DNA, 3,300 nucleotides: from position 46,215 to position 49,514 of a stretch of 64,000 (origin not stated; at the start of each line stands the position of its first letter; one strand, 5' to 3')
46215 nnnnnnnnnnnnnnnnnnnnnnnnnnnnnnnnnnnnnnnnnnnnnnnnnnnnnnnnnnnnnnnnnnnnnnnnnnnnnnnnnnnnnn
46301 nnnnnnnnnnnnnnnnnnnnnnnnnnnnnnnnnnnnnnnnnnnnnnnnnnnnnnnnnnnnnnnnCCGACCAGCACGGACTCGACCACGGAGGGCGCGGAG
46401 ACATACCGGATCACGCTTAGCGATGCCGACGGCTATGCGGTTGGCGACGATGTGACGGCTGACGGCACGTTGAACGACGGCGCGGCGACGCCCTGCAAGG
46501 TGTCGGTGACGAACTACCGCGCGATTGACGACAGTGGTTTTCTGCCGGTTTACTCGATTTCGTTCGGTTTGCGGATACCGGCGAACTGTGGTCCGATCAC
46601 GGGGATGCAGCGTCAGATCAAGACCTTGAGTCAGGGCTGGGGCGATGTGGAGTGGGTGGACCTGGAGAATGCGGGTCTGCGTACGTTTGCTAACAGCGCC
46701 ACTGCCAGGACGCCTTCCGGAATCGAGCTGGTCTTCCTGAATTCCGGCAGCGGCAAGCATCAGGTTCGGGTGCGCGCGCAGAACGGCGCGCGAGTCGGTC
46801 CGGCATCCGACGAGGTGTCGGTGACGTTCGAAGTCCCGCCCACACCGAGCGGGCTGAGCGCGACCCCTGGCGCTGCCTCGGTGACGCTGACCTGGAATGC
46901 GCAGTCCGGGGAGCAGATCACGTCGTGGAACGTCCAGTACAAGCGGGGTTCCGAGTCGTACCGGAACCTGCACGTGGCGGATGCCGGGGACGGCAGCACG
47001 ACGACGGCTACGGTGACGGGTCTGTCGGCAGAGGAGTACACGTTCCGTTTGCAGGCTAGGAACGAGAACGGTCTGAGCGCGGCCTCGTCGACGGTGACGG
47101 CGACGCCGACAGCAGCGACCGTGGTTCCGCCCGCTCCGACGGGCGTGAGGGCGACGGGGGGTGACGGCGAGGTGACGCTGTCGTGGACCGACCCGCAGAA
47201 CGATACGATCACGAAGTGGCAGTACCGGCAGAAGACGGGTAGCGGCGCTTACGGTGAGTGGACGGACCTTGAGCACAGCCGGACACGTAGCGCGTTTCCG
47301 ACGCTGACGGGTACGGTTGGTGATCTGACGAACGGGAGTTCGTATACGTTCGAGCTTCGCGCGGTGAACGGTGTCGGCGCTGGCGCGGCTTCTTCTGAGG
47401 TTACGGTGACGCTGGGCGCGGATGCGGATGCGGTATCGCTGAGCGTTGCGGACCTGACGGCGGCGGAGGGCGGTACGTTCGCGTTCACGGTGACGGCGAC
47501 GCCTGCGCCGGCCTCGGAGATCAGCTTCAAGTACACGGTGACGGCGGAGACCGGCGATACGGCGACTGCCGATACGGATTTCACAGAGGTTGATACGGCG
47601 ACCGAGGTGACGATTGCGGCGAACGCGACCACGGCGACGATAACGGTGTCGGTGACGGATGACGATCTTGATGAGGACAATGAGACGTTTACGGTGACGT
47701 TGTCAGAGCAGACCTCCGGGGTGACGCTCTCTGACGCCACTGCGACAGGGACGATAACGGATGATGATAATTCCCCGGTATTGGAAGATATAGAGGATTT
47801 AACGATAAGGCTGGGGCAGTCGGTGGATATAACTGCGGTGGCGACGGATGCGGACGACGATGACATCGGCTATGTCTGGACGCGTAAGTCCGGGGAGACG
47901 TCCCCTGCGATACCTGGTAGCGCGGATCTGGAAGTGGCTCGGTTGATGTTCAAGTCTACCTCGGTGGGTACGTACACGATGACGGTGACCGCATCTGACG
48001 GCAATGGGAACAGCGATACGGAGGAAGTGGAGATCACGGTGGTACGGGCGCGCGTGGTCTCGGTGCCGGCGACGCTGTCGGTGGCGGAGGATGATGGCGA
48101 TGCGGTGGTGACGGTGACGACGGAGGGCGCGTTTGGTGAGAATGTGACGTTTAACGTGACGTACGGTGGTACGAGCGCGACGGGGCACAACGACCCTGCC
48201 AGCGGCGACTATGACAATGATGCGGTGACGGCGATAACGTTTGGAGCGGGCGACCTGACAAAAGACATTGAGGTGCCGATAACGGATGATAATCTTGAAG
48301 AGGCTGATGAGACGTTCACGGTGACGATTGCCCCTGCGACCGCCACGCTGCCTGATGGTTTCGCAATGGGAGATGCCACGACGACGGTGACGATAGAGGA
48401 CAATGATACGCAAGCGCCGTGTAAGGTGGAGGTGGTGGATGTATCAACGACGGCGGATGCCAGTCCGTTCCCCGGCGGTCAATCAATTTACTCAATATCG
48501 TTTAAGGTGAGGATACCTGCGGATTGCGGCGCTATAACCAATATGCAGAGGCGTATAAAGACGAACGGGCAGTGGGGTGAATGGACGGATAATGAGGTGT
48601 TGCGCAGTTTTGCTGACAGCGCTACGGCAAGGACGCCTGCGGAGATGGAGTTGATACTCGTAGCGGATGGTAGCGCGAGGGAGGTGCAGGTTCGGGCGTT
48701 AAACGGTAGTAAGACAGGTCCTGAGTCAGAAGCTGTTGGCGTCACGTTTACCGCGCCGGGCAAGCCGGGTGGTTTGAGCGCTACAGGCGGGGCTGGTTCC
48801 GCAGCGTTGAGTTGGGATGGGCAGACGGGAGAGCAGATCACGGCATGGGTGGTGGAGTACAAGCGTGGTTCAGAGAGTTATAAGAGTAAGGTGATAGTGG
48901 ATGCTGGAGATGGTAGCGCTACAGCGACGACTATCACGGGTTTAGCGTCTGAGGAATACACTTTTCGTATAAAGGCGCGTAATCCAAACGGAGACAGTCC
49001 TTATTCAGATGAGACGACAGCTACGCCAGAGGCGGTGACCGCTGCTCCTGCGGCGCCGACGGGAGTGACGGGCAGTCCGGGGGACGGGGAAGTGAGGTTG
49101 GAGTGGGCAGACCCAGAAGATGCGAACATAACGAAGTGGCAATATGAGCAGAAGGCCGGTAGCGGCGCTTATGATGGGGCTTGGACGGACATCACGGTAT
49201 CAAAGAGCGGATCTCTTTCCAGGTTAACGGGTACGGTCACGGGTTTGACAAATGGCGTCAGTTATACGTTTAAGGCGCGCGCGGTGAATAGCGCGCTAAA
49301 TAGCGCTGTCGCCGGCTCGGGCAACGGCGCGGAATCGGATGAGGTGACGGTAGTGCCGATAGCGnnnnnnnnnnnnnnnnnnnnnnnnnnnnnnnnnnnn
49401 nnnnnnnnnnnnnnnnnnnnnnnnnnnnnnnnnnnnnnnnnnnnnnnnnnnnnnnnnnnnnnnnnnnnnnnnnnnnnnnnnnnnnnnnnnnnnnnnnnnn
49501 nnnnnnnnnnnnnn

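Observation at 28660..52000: Recurrent ~115-aa 'two-cysteine' module (PC(K/A)V...(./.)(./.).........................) occurring six times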

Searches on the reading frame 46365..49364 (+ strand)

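Call 11: search_protein_families(library=pfam, max_evalue=0.001, proteins=[window:46365-49364:+])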
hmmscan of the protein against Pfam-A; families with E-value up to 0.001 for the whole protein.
window:46365-49364:+ (1000 aa): 11 families
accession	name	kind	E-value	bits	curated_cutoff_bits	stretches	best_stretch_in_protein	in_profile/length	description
PF00041.27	fn3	-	3.2e-29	101.4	25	3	160-245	2-82/84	Fibronectin type III domain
PF03160.20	Calx-beta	-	1.2e-16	61.2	27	2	568-681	12-119/119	Calx-beta domain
PF16389.11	DUF4998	-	4.3e-14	53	29.1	1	162-247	24-108/199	Domain of unknown function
PF25059.1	FN3_DSCAM-DSCAML_C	-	4.8e-12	46.5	39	1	175-255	10-89/89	DSCAM/DSCAML C-terminal Fn3-like domain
PF22352.2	K319L-like_PKD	-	2.5e-10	40.6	27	1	477-559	3-84/84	K319L-like, PKD domain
PF07495.19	Y_Y_Y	-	3.6e-10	40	26.6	0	840-885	17-59/65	Y_Y_Y domain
PF00801.26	PKD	-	2.5e-06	27.8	23.5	1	481-552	11-74/80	PKD domain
PF17963.7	Big_9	-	2.5e-05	25.5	23.6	1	469-558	2-89/89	Bacterial Ig domain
PF13530.11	SCP2_2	-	0.00013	23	23.2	0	620-663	4-45/105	Sterol carrier protein domain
PF08329.16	ChitinaseA_N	-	0.00043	20.4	21.2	0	170-242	37-102/133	Chitinase A, N-terminal domain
PF05345.18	He_PIG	-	0.00079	20.3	24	1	472-559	3-95/96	Putative Ig domain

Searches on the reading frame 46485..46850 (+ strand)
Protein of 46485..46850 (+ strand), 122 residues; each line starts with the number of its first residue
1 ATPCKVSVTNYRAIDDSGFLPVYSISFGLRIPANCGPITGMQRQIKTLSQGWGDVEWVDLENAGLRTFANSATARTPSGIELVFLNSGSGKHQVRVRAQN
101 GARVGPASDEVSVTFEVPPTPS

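Call 9: search_protein_families(library=pfam, max_evalue=10, proteins=[window:46485-46850:+])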
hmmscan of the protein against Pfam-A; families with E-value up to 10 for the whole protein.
window:46485-46850:+ (122 aa): 1 family
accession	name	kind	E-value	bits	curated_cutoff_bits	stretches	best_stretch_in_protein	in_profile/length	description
PF17702.6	DUF5548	-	0.0096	16.2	25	1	68-114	82-128/177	Family of unknown function (DUF5548)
